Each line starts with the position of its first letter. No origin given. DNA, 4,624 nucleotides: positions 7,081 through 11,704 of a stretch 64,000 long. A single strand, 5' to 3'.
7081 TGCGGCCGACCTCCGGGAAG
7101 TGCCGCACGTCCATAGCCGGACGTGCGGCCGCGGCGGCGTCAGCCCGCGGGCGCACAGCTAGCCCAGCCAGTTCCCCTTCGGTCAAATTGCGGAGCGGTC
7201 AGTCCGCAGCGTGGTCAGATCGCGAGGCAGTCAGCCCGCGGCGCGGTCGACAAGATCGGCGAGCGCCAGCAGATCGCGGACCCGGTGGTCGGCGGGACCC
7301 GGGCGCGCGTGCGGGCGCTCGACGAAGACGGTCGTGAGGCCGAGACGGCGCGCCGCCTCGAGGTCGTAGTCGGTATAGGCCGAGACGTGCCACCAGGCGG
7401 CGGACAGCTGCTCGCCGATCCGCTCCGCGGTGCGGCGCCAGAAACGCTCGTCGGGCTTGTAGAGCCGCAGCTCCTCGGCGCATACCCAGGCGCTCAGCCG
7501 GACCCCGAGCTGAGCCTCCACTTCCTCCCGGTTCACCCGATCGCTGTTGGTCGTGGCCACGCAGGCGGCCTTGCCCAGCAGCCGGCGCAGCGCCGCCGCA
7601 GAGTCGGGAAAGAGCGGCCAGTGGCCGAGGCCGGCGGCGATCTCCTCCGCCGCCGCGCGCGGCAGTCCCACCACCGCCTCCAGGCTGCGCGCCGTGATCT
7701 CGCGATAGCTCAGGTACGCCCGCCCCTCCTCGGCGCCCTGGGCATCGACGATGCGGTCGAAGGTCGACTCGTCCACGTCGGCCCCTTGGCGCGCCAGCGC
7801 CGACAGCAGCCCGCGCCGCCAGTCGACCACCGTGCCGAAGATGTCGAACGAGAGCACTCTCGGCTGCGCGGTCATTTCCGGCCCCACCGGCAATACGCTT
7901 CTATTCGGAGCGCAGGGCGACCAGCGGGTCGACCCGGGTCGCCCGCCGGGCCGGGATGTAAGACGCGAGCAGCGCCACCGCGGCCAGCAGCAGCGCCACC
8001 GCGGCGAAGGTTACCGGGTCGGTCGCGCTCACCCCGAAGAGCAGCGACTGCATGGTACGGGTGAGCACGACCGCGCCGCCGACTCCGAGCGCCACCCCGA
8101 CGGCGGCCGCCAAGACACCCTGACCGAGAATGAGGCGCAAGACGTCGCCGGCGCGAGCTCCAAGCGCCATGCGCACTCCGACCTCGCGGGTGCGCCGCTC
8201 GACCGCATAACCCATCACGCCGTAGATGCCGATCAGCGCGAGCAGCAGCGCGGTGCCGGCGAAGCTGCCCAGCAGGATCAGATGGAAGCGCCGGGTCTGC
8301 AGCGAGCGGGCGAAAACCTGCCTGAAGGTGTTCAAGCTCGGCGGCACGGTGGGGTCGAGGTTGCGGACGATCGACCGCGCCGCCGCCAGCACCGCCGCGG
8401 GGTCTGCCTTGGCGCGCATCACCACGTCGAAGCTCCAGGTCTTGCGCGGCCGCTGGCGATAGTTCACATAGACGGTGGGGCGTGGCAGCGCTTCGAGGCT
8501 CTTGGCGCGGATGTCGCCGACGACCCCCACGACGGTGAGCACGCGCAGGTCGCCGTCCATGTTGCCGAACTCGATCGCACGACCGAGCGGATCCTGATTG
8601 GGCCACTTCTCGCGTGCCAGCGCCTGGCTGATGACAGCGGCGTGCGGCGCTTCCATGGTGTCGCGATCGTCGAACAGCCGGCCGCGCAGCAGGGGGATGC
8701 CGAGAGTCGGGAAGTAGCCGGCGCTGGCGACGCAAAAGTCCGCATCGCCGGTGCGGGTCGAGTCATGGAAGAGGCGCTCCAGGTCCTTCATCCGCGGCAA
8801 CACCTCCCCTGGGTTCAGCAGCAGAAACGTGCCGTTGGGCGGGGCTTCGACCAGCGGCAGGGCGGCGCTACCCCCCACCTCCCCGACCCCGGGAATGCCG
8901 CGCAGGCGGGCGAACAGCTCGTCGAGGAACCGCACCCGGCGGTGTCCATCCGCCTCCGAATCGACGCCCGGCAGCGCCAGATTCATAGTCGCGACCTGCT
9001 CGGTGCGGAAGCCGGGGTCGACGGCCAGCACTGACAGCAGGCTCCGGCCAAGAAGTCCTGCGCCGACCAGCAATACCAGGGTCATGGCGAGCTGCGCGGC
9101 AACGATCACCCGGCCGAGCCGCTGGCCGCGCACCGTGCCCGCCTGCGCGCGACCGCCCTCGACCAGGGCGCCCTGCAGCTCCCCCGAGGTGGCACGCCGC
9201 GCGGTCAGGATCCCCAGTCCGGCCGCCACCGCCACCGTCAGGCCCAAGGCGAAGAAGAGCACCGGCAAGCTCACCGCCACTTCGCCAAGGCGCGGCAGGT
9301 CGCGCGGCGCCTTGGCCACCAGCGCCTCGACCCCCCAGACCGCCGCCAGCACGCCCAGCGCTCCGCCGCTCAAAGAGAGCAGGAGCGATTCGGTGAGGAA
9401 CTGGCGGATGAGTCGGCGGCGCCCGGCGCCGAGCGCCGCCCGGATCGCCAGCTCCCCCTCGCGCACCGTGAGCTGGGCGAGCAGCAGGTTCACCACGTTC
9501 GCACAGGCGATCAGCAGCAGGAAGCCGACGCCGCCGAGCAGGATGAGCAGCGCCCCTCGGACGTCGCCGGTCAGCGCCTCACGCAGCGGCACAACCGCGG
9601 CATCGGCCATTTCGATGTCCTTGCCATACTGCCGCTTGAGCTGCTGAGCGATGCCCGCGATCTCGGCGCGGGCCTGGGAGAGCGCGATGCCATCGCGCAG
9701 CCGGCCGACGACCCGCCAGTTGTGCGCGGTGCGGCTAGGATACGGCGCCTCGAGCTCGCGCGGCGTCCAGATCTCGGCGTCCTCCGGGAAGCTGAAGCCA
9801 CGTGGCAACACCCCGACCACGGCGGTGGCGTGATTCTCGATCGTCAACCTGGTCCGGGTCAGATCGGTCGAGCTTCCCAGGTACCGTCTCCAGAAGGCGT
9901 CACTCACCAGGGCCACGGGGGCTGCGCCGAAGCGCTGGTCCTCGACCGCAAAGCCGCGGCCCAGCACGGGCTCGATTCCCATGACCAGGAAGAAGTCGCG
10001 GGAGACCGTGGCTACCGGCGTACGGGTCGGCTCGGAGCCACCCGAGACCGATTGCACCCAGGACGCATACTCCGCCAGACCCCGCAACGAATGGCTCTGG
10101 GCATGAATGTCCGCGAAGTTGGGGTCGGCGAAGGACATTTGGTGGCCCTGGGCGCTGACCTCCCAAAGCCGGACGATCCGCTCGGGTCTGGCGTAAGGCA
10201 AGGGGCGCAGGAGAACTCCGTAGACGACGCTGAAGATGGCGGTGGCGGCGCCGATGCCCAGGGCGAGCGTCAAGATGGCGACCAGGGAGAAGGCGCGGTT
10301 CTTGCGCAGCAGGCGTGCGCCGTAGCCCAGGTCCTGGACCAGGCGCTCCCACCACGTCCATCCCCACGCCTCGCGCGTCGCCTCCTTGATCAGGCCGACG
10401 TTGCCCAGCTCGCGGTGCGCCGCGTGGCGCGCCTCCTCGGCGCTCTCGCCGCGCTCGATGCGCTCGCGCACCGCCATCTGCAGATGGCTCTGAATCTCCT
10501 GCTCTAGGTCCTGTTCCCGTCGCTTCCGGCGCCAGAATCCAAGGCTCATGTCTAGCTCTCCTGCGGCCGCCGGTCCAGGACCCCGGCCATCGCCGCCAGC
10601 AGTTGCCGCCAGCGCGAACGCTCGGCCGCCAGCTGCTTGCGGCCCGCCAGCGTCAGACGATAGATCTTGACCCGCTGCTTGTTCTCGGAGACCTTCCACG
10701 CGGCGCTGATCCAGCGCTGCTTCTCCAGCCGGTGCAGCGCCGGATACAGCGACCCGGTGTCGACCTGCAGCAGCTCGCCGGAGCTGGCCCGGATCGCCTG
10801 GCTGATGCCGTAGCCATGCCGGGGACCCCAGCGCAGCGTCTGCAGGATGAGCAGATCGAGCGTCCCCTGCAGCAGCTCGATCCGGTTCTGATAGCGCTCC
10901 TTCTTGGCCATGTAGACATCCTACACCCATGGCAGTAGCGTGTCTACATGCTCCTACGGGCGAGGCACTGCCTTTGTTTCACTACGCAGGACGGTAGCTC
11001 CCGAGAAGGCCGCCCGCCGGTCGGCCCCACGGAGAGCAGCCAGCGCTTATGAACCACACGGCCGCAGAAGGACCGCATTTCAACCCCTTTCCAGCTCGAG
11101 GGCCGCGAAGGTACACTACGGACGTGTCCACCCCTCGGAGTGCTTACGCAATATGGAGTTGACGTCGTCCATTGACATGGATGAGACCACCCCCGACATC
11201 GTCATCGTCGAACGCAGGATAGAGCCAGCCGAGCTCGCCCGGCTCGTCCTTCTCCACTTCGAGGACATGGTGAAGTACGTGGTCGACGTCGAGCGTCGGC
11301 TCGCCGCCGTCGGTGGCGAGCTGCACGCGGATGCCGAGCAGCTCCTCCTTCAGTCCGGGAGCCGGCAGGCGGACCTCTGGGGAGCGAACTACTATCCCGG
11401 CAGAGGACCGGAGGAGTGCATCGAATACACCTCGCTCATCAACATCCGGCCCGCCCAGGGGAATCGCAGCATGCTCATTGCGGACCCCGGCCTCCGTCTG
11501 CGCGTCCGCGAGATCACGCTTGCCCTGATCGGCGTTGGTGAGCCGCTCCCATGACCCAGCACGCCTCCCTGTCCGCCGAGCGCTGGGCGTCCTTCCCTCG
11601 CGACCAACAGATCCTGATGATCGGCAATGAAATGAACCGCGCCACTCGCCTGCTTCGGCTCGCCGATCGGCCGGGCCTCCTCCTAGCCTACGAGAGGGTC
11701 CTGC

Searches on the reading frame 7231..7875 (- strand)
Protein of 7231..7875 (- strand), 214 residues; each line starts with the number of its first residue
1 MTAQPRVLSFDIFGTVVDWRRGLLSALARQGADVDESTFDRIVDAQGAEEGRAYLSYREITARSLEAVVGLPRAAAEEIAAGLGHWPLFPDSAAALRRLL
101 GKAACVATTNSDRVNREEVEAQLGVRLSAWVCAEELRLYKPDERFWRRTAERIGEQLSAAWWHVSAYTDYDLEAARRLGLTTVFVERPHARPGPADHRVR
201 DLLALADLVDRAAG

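Call 35: list_cluster_members(proteins=[window:7231-7875:-, window:7234-7893:-, window:46238-48568:-, window:46238-48484:-, window:46238-48466:-])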
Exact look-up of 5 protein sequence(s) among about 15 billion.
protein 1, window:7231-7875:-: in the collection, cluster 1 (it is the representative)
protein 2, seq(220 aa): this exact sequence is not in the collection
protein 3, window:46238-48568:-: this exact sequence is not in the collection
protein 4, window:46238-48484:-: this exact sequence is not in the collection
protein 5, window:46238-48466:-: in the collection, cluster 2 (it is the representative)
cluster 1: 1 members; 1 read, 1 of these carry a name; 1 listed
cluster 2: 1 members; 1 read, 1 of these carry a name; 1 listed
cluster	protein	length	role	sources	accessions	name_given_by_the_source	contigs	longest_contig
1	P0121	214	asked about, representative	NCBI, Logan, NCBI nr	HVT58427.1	MAG TPA: HAD-IA family hydrolase [Thermoanaerobaculia bacterium] | HAD-IA family hydrolase [Thermoanaerobaculia bacterium]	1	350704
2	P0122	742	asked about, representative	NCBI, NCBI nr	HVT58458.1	MAG TPA: PQQ-binding-like beta-propeller repeat protein [Thermoanaerobaculia bacterium] | PQQ-binding-like beta-propeller repeat protein [Thermoanaerobaculia bacterium]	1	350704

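Call 36: find_encoding_contigs(protein=window:7231-7875:-, flank=10000, max_places=10)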
Protein window:7231-7875:- (214 aa): 1 contig read that carries it; 1 place shown.
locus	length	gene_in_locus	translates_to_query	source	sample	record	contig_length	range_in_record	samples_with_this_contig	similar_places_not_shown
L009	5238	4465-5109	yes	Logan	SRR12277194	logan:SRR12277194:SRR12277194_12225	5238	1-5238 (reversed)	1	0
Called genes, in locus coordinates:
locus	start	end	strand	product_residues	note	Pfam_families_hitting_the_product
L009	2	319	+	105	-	?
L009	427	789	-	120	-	-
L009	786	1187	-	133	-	PF18924:DUF5674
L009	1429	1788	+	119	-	PF03551:PadR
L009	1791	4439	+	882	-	PF12704:MacB_PCD, PF02687:FtsX, PF12704:MacB_PCD, PF02687:FtsX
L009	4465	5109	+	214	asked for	PF00702:Hydrolase (weak)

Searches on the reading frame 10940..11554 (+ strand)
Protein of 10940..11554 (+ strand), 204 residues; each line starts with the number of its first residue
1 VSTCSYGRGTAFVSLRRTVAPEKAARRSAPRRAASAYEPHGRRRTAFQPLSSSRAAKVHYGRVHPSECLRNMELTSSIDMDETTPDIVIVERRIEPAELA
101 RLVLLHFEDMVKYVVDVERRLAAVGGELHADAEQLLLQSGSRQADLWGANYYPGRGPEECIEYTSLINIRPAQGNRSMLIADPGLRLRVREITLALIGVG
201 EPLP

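Call 51: search_protein_families(library=pfam, max_evalue=0.00001, proteins=[window:10940-11554:+])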
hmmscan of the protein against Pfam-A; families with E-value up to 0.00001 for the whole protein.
window:10940-11554:+ (204 aa): 1 family
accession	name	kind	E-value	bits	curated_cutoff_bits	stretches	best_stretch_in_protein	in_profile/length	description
PF18924.5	DUF5674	-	2.8e-31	108.2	27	1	89-192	2-105/109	Protein of unknown function (DUF5674)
